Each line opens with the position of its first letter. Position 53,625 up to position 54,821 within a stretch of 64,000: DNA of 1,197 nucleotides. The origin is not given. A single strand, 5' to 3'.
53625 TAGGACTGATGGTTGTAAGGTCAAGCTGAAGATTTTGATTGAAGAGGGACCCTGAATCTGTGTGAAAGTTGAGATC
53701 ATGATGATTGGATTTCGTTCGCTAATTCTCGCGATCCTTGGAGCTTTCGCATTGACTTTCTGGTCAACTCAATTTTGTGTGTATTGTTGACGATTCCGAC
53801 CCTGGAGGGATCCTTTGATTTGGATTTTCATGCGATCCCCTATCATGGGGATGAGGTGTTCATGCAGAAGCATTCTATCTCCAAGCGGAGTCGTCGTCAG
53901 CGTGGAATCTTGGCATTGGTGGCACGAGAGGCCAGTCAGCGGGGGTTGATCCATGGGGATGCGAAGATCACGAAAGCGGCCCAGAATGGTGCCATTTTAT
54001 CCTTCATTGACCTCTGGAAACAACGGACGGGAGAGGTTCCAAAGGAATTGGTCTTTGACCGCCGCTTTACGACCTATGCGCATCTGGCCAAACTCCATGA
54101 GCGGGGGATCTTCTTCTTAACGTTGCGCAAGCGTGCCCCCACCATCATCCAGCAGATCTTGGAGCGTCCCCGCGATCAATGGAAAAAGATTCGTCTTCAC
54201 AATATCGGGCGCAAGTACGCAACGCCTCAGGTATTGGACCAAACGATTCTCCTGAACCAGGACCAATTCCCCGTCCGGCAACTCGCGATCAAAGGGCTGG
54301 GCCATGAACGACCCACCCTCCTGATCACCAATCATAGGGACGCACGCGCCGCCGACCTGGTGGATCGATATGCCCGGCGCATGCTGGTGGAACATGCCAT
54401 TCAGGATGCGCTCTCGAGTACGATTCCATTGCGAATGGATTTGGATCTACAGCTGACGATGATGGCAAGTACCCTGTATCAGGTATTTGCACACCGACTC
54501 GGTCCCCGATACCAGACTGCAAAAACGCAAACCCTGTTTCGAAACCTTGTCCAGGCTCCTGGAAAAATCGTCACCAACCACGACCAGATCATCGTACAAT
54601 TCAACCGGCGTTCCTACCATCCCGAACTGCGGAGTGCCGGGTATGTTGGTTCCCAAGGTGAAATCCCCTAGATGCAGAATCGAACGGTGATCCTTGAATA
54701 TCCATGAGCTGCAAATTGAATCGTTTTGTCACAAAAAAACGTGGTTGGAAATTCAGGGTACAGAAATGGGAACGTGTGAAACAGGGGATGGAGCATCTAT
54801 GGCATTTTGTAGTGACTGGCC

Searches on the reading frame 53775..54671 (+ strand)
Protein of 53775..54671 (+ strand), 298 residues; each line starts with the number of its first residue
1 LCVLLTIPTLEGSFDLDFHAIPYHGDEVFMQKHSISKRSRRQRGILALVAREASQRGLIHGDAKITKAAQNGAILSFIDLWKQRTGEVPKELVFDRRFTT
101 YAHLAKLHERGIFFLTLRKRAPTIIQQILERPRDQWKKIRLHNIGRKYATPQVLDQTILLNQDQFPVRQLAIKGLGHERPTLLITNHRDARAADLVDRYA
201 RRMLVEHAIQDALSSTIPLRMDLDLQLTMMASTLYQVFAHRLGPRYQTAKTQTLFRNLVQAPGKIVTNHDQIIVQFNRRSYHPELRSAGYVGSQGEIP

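Call 39: search_protein_families(library=ncbifam, proteins=[window:53775-54671:+], max_evalue=0.001)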
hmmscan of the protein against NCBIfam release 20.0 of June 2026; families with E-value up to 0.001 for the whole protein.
window:53775-54671:+ (298 aa): 3 families
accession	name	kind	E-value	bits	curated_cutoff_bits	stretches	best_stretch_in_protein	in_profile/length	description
NF033539.1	transpos_IS1380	equivalog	7.8e-09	34.6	180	1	15-278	134-417/419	IS1380 family transposase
NF033592.1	transpos_IS4_1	equivalog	1.9e-06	27.2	115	1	92-206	180-291/332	IS4 family transposase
NF033591.1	transpos_IS4_2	equivalog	8.3e-06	25.1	152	1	90-211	120-243/340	IS4 family transposase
